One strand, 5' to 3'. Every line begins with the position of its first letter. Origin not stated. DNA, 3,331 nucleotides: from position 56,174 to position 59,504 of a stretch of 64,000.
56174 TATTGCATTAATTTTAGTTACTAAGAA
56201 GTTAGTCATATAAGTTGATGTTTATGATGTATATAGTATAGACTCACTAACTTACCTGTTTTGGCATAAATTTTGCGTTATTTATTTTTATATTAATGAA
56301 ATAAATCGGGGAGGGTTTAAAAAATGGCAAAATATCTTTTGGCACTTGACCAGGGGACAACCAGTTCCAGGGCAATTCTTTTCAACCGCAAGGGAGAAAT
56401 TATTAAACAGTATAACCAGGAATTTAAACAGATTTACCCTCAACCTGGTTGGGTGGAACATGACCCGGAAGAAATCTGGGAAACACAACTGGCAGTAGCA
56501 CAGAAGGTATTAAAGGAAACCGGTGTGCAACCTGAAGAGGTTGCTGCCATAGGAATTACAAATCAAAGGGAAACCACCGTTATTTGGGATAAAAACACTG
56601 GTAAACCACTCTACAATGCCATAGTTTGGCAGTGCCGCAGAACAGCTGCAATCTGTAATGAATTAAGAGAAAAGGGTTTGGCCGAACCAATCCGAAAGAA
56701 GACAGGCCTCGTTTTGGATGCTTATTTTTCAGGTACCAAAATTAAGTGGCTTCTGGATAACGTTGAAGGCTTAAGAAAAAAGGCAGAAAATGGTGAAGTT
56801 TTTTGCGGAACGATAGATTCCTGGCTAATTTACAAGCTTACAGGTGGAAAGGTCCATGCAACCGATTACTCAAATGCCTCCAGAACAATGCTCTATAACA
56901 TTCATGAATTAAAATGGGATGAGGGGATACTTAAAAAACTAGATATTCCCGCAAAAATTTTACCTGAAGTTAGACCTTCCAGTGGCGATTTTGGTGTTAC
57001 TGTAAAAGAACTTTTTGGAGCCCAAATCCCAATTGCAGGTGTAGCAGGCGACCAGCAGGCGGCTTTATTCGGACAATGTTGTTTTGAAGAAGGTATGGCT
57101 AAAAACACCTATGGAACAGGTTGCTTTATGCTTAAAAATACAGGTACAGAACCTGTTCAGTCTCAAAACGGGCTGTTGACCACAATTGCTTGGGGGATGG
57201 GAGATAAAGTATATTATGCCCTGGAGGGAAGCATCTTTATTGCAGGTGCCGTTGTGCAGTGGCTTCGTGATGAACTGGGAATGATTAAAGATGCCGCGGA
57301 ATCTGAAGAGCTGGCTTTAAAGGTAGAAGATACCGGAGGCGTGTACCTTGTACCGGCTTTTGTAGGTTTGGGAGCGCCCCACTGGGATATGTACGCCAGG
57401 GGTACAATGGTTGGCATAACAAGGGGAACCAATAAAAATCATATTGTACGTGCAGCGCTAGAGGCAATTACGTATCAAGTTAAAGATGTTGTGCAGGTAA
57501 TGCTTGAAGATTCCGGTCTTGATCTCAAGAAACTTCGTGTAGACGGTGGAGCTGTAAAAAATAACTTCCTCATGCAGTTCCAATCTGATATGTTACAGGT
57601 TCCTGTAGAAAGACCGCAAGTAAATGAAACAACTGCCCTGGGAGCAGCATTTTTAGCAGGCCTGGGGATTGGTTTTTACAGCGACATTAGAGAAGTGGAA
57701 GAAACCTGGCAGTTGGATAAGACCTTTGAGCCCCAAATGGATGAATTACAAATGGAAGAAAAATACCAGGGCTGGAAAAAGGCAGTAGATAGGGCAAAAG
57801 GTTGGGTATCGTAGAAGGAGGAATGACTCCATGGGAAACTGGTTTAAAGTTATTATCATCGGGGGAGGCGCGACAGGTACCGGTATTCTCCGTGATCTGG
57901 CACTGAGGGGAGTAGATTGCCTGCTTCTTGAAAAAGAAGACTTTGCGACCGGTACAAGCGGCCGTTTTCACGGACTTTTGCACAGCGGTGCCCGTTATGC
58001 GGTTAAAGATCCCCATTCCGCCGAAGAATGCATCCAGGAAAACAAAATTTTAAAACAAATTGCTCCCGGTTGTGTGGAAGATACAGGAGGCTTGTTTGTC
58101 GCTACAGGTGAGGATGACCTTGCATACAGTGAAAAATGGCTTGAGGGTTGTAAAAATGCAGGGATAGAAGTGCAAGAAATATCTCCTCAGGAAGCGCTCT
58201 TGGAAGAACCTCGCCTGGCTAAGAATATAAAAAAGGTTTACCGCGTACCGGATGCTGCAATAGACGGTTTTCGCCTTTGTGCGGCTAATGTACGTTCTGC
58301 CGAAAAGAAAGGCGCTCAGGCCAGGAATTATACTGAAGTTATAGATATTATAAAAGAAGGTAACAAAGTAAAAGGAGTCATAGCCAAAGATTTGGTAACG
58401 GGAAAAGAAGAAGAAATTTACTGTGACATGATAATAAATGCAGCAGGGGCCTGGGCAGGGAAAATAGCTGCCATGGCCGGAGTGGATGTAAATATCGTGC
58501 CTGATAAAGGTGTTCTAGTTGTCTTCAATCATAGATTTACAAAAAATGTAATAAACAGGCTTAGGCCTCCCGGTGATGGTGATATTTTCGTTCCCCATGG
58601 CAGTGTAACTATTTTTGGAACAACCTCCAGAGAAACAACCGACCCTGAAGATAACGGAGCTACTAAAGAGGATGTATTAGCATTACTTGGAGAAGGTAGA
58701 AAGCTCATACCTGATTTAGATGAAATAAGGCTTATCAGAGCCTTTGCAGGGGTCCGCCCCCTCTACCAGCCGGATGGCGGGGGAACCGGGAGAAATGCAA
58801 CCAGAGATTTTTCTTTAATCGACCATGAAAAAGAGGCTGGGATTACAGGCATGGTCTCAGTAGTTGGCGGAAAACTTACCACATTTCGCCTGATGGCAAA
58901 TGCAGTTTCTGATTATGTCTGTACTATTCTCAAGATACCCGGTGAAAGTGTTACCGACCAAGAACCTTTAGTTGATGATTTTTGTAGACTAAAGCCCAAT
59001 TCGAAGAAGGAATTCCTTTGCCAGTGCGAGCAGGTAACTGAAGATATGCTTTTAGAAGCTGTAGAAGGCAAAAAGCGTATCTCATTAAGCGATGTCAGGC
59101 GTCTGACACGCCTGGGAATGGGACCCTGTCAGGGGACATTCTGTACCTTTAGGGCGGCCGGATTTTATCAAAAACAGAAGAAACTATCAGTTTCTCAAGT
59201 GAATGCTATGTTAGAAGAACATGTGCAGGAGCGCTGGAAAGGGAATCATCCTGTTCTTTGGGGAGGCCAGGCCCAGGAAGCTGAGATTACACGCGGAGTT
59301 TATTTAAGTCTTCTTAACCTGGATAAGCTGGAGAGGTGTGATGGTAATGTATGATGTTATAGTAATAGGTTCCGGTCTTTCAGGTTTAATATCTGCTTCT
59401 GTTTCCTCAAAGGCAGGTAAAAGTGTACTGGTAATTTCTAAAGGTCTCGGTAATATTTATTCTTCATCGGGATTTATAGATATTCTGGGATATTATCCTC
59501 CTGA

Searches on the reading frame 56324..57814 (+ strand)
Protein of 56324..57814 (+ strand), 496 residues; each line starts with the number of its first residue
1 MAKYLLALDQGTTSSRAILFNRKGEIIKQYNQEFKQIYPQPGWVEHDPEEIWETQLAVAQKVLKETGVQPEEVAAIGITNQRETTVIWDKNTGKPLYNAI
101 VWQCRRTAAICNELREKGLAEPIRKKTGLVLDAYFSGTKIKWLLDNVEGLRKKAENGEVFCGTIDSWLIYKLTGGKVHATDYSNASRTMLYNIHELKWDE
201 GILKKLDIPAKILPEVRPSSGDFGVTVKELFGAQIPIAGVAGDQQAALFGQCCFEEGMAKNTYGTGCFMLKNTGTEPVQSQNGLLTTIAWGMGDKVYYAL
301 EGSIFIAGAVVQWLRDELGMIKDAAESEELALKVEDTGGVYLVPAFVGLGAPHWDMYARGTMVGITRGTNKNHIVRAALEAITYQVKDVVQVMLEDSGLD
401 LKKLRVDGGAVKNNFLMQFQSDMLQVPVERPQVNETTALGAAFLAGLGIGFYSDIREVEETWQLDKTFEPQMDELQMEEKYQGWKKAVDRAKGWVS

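Call 4: search_protein_families(library=pfam, proteins=[window:56324-57814:+])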
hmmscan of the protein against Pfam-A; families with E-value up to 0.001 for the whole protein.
window:56324-57814:+ (496 aa): 3 families
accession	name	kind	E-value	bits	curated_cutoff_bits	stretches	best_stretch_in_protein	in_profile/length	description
PF00370.27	FGGY_N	-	2.1e-87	293.2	28.8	1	4-250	1-245/245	FGGY family of carbohydrate kinases, N-terminal domain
PF02782.22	FGGY_C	-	3.2e-45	154.8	27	1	260-447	2-196/198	FGGY family of carbohydrate kinases, C-terminal domain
PF01869.26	BcrAD_BadFG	-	0.00064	19.8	31.5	0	8-76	3-65/271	BadF/BadG/BcrA/BcrD ATPase family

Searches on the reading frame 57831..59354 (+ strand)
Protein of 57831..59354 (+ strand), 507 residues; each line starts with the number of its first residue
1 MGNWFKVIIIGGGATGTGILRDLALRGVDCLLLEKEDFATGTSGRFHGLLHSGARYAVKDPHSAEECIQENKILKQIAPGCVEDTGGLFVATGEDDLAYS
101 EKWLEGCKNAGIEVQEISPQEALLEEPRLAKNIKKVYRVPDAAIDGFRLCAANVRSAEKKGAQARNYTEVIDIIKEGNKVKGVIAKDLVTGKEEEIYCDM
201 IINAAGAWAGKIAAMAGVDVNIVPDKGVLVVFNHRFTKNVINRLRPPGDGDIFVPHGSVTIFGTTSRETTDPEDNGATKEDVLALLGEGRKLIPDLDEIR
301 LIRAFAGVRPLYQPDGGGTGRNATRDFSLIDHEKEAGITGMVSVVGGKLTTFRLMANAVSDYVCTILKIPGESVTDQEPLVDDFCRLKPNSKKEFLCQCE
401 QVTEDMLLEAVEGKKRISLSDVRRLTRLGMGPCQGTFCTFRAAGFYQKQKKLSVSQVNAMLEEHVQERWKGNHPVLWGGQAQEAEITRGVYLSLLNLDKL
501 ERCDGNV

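Call 4: search_protein_families(library=pfam, proteins=[window:57831-59354:+])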
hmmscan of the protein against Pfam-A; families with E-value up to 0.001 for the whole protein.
window:57831-59354:+ (507 aa): 5 families
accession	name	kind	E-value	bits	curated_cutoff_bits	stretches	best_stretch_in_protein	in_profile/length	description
PF01266.30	DAO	-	1.1e-55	190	27.9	1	6-321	1-321/353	FAD dependent oxidoreductase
PF00890.30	FAD_binding_2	-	1.2e-07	31.8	20.4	1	7-210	2-206/414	FAD binding domain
PF01494.25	FAD_binding_3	-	2e-07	31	22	0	6-45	3-41/349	FAD binding domain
PF07992.20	Pyr_redox_2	-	3.1e-06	27.2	26.1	1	5-218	1-119/291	Pyridine nucleotide-disulphide oxidoreductase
PF04324.20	Fer2_BFD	-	3.9e-06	27.6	26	1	396-439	2-41/50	BFD-like [2Fe-2S] binding domain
